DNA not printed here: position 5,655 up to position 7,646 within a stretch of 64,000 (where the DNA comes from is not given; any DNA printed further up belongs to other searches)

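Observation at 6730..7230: Second caspase-like domain keeps the catalytic His but has Ala at the catalytic Cys position (pseudo-orthocaspase paired with an active one)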

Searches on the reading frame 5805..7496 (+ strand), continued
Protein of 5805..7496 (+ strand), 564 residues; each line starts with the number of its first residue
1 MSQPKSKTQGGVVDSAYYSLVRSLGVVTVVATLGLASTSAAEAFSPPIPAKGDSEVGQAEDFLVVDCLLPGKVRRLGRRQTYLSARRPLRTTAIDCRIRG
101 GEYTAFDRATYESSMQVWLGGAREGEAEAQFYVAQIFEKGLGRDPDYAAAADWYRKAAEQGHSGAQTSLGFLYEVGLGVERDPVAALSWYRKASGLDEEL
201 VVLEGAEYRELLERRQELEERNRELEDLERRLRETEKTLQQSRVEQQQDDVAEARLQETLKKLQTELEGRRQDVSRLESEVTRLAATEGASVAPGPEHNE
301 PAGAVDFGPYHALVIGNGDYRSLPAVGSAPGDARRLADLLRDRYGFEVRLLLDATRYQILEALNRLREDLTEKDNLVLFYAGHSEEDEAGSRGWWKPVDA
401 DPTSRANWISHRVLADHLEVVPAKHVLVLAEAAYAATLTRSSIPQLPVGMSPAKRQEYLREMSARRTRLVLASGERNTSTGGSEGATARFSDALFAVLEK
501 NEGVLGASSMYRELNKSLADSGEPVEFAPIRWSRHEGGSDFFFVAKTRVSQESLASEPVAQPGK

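Call 14: search_solved_structures(query=A1, max_evalue=0.01, show_alignments=3)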
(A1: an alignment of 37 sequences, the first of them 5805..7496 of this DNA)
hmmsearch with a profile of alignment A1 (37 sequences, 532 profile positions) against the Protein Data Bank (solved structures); distinct sequences matched with E-value up to 0.01: 50.
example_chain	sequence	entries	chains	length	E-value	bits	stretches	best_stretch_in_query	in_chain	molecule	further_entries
4bwr_A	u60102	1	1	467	2.9e-78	267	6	106-206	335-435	PROTEIN CORRESPONDING TO LOCUS C5321 FROM CFT073 E.COLI STRAIN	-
6ok3_A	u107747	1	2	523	3.7e-73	250.2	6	95-179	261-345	Sel1 repeat protein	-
8sxq_A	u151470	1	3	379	1.3e-62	215.4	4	87-179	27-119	SEL-1 repeat protein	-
6ur7_A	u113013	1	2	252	1.7e-55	191.9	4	103-182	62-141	Sel1 repeat family protein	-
6deh_A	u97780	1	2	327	1.8e-54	188.5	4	106-181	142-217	TPR repeat protein, protein-protein interaction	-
6ork_A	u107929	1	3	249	4.3e-45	157.5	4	113-179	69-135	Sel1 repeat protein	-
6onw_A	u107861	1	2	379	9.8e-42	146.5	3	102-181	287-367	Sel1 repeat protein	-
9uav_C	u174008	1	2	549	4e-41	144.5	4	94-183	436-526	Protein sel-1 homolog 1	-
8ket_C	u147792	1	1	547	4.8e-41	144.2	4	94-183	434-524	Protein sel-1 homolog 1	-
9og0_C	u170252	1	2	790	8.7e-40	140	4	94-183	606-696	Protein sel-1 homolog 1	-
8kes_D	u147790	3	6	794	2.4e-39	138.6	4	94-183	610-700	Protein sel-1 homolog 1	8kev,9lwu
1ouv_A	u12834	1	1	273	1.8e-31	112.6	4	115-181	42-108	conserved hypothetical secreted protein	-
6ok0_A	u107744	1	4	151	6.9e-24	87.6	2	104-184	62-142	Sel1 repeat protein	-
6orc_A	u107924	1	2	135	7.5e-22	80.8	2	104-178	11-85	Sel1 repeat protein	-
5b26_A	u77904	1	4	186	6.4e-20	74.5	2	116-179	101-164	Protein sel-1 homolog 1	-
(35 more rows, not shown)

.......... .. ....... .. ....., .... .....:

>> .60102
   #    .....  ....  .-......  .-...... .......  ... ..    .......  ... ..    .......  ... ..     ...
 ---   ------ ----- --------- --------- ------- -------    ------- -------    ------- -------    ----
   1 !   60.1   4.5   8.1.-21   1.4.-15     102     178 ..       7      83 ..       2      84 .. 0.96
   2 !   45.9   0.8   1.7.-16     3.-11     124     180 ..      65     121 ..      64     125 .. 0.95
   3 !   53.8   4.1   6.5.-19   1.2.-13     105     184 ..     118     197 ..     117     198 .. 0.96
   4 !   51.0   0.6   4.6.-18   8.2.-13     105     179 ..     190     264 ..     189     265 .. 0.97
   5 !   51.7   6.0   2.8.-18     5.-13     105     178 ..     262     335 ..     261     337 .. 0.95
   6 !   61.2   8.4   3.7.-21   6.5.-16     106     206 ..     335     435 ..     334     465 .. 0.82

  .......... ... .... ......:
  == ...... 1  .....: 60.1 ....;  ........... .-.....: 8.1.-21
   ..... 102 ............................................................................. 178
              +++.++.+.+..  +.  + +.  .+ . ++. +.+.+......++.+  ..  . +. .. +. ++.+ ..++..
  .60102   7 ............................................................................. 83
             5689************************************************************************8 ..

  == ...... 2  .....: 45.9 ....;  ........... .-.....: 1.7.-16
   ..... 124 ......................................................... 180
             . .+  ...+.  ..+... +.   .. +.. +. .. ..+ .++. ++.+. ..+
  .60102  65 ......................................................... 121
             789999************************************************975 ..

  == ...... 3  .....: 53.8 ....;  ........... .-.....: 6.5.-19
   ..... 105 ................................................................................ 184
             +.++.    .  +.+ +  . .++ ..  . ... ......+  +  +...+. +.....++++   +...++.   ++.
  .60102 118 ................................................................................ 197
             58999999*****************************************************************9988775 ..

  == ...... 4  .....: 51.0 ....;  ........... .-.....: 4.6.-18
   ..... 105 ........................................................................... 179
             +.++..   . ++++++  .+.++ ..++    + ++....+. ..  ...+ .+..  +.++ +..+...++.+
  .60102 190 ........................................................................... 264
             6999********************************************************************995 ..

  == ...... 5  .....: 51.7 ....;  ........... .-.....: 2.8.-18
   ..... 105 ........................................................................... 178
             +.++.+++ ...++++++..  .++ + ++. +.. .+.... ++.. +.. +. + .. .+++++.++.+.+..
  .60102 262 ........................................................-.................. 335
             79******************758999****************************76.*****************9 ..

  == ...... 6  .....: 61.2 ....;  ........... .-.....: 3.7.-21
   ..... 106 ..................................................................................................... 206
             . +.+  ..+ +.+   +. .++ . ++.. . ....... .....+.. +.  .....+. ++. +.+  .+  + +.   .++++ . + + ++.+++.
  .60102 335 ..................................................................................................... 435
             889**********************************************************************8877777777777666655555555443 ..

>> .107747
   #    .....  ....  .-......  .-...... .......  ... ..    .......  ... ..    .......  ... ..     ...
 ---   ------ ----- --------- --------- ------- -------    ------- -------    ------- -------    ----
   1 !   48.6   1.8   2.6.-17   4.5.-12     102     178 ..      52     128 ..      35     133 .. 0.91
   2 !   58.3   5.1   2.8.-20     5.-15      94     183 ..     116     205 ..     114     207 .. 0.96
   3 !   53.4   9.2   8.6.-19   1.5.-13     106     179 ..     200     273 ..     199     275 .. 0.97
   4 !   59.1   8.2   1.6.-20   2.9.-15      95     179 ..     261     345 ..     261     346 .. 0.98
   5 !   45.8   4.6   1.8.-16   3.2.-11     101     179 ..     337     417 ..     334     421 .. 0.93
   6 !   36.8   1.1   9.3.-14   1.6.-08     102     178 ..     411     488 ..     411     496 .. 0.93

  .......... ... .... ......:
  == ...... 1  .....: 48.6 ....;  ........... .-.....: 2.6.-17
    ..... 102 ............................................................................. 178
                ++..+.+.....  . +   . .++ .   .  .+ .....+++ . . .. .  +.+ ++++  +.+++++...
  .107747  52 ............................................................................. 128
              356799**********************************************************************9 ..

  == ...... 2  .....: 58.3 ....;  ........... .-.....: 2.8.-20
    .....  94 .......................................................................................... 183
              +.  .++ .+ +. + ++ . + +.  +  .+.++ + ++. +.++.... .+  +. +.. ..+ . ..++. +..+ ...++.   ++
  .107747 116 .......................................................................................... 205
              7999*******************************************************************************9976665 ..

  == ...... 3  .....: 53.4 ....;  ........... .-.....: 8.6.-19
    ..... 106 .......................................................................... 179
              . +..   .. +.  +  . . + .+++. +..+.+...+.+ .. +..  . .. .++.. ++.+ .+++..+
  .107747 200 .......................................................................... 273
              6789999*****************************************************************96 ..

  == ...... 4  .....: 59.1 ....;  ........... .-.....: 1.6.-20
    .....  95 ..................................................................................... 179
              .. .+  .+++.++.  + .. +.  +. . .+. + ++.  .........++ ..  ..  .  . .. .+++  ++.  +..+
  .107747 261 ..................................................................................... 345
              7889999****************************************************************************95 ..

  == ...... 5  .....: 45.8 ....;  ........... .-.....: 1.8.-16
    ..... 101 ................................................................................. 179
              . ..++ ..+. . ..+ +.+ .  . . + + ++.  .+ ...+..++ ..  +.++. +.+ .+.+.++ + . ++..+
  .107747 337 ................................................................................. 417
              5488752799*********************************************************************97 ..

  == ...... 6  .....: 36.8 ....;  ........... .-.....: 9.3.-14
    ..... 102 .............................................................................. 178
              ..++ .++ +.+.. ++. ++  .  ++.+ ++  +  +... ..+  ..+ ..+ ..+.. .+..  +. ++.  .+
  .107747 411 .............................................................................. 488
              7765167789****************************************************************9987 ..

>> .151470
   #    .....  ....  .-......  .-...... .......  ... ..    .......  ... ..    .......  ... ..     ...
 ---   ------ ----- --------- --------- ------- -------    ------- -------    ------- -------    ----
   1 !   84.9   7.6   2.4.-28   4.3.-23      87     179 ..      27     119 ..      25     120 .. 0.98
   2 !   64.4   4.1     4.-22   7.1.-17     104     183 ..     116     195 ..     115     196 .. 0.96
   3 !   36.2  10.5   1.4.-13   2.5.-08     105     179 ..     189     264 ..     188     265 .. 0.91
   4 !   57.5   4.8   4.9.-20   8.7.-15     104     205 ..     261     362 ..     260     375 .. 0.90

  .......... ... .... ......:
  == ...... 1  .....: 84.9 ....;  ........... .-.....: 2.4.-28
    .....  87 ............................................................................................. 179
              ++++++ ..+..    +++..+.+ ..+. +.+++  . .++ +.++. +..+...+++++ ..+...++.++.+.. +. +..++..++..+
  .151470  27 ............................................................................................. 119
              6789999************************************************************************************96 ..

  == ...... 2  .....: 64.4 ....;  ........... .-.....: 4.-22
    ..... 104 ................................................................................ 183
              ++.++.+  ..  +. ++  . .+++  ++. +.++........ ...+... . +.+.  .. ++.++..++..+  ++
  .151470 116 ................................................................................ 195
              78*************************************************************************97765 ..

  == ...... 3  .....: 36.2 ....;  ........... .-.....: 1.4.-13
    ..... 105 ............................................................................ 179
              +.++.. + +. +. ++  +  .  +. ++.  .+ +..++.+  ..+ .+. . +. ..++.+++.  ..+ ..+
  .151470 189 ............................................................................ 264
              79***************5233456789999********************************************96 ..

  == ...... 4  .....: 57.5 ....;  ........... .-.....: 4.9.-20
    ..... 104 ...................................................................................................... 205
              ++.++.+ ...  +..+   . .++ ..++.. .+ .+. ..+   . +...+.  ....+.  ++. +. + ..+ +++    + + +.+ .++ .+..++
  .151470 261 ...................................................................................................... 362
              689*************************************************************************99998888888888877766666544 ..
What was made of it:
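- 6135..6386 (+): Sel1 repeats (aa about 111-194). PDB Sel1-repeat proteins match at up to E 3e-78 (call 14).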

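Call 28: search_protein_families(library=pfam, proteins=[L045:5920-6720:-, L033:6071-6961:-, L041:9909-10751:+, L044:10124-13627:+, L045:8562-10082:+, L045:4281-5858:+, L033:2784-4289:+, L033:3-2777:+, L028:5496-7406:+], max_evalue=0.001)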
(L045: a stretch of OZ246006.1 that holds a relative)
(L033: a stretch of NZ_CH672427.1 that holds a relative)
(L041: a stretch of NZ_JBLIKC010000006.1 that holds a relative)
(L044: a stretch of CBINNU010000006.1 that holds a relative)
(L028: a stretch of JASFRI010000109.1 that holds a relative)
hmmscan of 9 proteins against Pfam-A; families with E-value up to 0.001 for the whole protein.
L045:5920-6720:- (267 aa): 3 families
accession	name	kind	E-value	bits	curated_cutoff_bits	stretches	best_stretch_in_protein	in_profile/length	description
PF12146.15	Hydrolase_4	-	1.4e-05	25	27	0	127-183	58-115/239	Serine aminopeptidase, S33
PF03959.19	FSH1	-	6.3e-05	23.2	21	1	129-242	86-196/211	Serine hydrolase (FSH1)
PF00561.26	Abhydrolase_1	-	0.00047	20.3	25.8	0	127-165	51-89/245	alpha/beta hydrolase fold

L033:6071-6961:- (297 aa): 2 families
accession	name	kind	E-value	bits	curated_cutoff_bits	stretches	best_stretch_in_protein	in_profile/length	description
PF00561.26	Abhydrolase_1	-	4e-06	27.1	25.8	1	136-207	44-103/245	alpha/beta hydrolase fold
PF12146.15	Hydrolase_4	-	0.00045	20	27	0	151-208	56-114/239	Serine aminopeptidase, S33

L041:9909-10751:+ (281 aa): 1 family
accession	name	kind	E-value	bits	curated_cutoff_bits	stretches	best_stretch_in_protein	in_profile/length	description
PF00561.26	Abhydrolase_1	-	0.00024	21.3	25.8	1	136-198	53-111/245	alpha/beta hydrolase fold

L044:10124-13627:+ (1168 aa): 4 families
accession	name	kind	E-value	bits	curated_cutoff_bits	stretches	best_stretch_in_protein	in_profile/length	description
PF17963.7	Big_9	-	6.3e-13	49.9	23.6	1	975-1043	22-89/89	Bacterial Ig domain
PF17892.7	Cadherin_5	-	1e-07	32.1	26.5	1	985-1045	38-98/98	Cadherin-like domain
PF22352.2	K319L-like_PKD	-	3.4e-06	27.4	27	1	59-146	4-84/84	K319L-like, PKD domain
PF13442.11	Cytochrome_CBB3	-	0.00023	21.9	27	0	481-506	13-39/68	Cytochrome C oxidase, cbb3-type, subunit III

L045:8562-10082:+ (507 aa): 2 families
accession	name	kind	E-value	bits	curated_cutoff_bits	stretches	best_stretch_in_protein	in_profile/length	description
PF03797.25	Autotransporter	-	2e-37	129.8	26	1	206-463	3-244/255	Autotransporter beta-domain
PF13505.12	OMP_b-brl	-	1.8e-05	25.4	28.7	1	245-420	22-162/175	Outer membrane protein beta-barrel domain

L045:4281-5858:+ (526 aa): 3 families
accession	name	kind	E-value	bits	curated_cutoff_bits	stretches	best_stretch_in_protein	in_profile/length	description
PF00069.31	Pkinase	-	2.1e-40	139.2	31.7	1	120-351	2-216/263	Protein kinase domain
PF07714.23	PK_Tyr_Ser-Thr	-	1.6e-29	103.4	23.1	1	121-357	3-229/258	Protein tyrosine and serine/threonine kinase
PF03109.22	ABC1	-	7.1e-06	25.8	22.9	1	199-275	144-218/244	ABC1 atypical kinase-like domain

L033:2784-4289:+ (502 aa): 3 families
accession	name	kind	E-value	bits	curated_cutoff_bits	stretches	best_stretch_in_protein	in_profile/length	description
PF09867.14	TagF_N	-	1.2e-46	158.5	27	1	8-142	1-133/135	TagF N-terminal domain, Type VI secretion system-associated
PF13672.11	PP2C_2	-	1.4e-06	28.5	24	1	275-456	10-180/209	Protein phosphatase 2C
PF07228.17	SpoIIE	-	0.00027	21.4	25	1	420-495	103-191/192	Stage II sporulation protein E (SpoIIE)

L033:3-2777:+ (925 aa): 4 families
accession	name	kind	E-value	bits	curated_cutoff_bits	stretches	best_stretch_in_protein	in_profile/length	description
PF14331.11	IcmF-related_N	-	3.6e-69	233.4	25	1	1-210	51-258/259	IcmF-related N-terminal domain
PF06761.17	IcmF-related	-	1.1e-68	232.4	27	1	263-563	3-307/308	Intracellular multiplication and human macrophage-killing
PF06744.18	IcmF_C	-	2.6e-24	85.9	26.7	1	803-906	1-106/106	Type VI secretion protein IcmF C2-like domain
PF21070.2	IcmF_helical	-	0.00017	22.1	24.1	1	698-795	5-104/106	Type VI secretion protein IcmF helical domain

L028:5496-7406:+ (637 aa): 3 families
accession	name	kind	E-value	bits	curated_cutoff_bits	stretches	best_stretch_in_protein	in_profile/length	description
PF00069.31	Pkinase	-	5.6e-37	128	31.7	1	8-270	1-257/263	Protein kinase domain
PF07714.23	PK_Tyr_Ser-Thr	-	3.6e-30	105.6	23.1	1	11-265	4-249/258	Protein tyrosine and serine/threonine kinase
PF17667.7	Pkinase_fungal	-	2.8e-06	26.8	24.1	1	114-202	293-379/387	Fungal protein kinase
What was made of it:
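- Closest known: Periplasmic or outer-membrane regulators of membrane kinases: ExoR. Same: Several proteobacterial relatives of this module lie beside tssM, tagF-PP2C and a kinase (call 28).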

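Call 43: search_protein_families(library=ncbifam, proteins=[window:5805-7496:+], max_evalue=0.001)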
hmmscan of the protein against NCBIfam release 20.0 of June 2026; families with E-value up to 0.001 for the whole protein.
window:5805-7496:+ (564 aa): 3 families
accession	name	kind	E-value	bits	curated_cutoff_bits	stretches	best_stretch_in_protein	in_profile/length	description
NF047832.1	caspase_w_EACC1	subfamily_domain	2.5e-12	46.7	140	1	311-519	2-209/211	caspase, EACC1-associated type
NF033786.1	phenyl_MerG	equivalog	2.6e-09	37.3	350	1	115-175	53-113/217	phenylmercury resistance protein MerG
NF038194.1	AlgK_TPR_lipo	equivalog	0.00017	20.4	700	1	121-194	327-400/448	alginate biosynthesis TPR repeat lipoprotein AlgK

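Call 44: search_protein_families(library=padloc, proteins=[window:5805-7496:+], max_evalue=0.001)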
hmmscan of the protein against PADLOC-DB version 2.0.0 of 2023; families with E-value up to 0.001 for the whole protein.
window:5805-7496:+ (564 aa): 2 families
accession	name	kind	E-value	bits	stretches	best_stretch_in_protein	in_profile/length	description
PDLC02987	caspase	-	1.5e-06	25.7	1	311-386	4-83/453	-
PDLC00512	JetC1|JetC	-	0.00066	15.8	1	207-283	687-763/1123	DUF3584 domain; MukB-like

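Call 45: predict_structure(alignment_id=A1)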
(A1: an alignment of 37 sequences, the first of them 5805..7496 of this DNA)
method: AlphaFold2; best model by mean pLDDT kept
length: 564 residues; sequences in the alignment: 37
mean_pLDDT: 75.4   pTM: 0.54
mean pLDDT of the five models: 75.4, 75.1, 74.5, 73.4, 71.6
residues with pLDDT >= 90: 171; 70-90: 197; 50-70: 116; < 50: 80
segments of 3 or more residues with pLDDT < 50: 1-20, 42-54, 104-109, 280-302, 439-441
pLDDT, mean of each block of 10 residues (from residue 1): 38 39 52 53 44 58 73 62 66 67 48 72 91 89 89 97 94 96 94 82 74 87 84 80 76 72 72 57 36 39 77 96 91 97 97 96 93 96 87 90 87 86 92 68 67 86 87 67 63 94 90 87 68 60 80 52 48
secondary structure, 60 per line:
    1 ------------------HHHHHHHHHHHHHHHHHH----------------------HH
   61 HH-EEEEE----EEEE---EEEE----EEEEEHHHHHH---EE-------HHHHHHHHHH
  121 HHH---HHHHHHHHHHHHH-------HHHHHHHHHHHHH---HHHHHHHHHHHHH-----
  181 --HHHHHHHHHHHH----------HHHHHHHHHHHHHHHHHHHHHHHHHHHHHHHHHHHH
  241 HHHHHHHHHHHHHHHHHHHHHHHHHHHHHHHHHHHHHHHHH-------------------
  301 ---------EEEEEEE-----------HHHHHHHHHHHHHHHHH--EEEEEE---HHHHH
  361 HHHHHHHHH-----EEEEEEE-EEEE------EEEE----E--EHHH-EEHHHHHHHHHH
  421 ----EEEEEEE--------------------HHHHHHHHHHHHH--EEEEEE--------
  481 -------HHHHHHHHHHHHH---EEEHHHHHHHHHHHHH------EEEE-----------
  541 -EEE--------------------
elements in order: H19-36 H59-62 E64-68 E73-76 E80-83 E88-92 H93-98 H111-123 H127-139 H147-159 H163-175 H183-194 H205-281 E310-316 H328-344 E347-352 H356-369 E375-381 E383-386 E393-396 H411-420 E425-431 H452-464 E467-472 H488-500 E504-506 H507-519 E526-529 E542-544
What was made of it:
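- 6135..6386 (+): Helices have pLDDT about 90-97 (call 45).
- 6417..6647 (+): A single 77-residue helix (aa 205-281), read as a coiled-coil spacer, followed by a disordered linker (aa 282-309). DSSP on the model gives H205-281; pLDDT is below 50 for aa 280-302 (call 45).
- Ala433 follows beta4 and His383 follows beta3 in a model with pLDDT about 90 (call 45). A confident fold prediction (call 45).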
